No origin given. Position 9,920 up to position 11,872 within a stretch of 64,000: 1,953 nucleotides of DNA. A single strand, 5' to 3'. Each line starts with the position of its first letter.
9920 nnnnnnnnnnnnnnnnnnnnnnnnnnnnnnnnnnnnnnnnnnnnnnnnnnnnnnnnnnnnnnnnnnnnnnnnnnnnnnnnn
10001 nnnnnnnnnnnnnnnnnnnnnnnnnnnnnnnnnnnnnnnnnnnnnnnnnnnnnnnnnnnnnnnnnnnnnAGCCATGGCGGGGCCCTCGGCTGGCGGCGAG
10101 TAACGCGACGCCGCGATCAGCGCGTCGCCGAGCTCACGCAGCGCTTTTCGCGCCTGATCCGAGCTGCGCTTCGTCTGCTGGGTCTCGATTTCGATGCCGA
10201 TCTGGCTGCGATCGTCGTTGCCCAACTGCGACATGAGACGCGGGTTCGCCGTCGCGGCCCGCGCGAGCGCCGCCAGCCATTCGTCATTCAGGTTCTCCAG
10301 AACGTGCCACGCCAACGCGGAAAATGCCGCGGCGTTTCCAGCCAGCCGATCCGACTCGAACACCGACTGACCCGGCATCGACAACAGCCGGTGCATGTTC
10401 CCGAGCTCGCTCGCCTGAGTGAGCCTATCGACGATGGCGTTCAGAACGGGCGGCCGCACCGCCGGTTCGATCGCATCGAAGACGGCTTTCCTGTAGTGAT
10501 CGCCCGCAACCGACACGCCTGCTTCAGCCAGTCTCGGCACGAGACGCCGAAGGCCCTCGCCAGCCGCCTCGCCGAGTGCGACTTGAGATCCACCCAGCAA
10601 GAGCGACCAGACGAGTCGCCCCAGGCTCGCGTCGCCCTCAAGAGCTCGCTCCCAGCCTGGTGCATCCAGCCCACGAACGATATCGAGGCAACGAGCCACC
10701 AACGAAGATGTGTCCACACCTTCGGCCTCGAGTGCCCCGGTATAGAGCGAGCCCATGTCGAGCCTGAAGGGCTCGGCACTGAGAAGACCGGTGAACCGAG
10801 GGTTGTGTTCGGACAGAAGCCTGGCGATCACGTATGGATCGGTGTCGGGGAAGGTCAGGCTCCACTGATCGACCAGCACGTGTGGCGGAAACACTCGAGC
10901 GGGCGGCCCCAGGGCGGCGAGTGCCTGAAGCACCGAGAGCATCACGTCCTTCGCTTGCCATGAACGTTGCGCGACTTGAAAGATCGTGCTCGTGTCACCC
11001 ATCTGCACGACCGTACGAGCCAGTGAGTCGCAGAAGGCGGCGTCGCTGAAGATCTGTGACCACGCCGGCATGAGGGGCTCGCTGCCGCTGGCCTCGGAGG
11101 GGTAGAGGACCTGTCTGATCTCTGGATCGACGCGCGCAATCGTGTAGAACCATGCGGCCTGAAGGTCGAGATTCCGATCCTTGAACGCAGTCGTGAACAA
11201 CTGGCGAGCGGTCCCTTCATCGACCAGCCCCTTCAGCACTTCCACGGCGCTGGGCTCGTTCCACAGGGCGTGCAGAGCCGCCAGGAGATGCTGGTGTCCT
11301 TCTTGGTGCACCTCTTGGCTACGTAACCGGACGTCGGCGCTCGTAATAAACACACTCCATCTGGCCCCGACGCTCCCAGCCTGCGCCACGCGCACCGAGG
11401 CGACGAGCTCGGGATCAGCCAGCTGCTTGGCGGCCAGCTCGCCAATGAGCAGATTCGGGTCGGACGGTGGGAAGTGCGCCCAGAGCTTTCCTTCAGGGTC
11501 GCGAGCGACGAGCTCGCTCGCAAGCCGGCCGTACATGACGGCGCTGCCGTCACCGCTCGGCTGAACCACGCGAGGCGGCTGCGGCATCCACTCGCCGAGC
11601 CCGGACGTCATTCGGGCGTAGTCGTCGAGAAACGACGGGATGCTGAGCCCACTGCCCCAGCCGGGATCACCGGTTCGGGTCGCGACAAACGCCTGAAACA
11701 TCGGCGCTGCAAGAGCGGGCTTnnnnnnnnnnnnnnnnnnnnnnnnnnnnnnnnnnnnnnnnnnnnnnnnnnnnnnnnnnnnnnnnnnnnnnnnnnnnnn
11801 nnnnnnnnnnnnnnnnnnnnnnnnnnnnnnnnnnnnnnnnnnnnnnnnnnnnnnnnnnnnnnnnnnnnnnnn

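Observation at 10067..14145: KAP-family transmembrane NTPase translationally coupled to a ToxR-like membrane-anchored regulator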

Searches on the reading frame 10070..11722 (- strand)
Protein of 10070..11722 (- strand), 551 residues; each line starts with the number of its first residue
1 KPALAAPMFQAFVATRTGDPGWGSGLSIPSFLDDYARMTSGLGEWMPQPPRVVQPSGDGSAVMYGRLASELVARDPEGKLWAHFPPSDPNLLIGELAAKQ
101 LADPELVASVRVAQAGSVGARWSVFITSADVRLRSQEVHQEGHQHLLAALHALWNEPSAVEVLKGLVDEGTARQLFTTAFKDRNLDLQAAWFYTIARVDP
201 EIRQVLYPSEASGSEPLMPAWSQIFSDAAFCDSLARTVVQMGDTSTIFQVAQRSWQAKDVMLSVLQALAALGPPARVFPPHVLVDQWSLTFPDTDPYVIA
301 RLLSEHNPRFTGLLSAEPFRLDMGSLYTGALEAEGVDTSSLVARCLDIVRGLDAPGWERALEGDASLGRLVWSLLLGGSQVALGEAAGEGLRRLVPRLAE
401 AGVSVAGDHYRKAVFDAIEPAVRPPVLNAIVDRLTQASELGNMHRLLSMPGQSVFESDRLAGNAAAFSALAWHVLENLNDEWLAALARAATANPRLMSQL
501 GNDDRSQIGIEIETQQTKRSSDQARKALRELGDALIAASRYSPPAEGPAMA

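Call 79: search_protein_representatives(protein=window:10070-11722:-)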
Query: 551 residues. Proteins with E-value up to 0.001 (for the whole library): 15; up to 1e-10: 8; up to 1e-30: 4. The best 15 are listed.
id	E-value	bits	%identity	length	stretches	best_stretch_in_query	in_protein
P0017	2.0e-82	293.9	37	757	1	2-537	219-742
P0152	2.3e-74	267.4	37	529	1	8-535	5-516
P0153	1.3e-69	251.6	37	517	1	29-536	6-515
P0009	7.0e-67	242.6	34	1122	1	1-542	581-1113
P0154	6.3e-29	117.4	31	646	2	231-533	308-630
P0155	1.2e-27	113.1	30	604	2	229-535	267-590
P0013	1.4e-21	93.1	29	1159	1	29-533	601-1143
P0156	1.4e-20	89.8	40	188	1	362-537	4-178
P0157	2.1e-10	56.3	33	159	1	73-204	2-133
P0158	6.7e-09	51.3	24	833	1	60-392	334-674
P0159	3.2e-07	45.7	23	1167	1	67-491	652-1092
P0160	5.6e-07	45.0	36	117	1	44-153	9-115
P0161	2.2e-04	36.4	23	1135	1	66-378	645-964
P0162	2.9e-04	36.0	24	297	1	262-500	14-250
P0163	9.1e-04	34.3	23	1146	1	64-420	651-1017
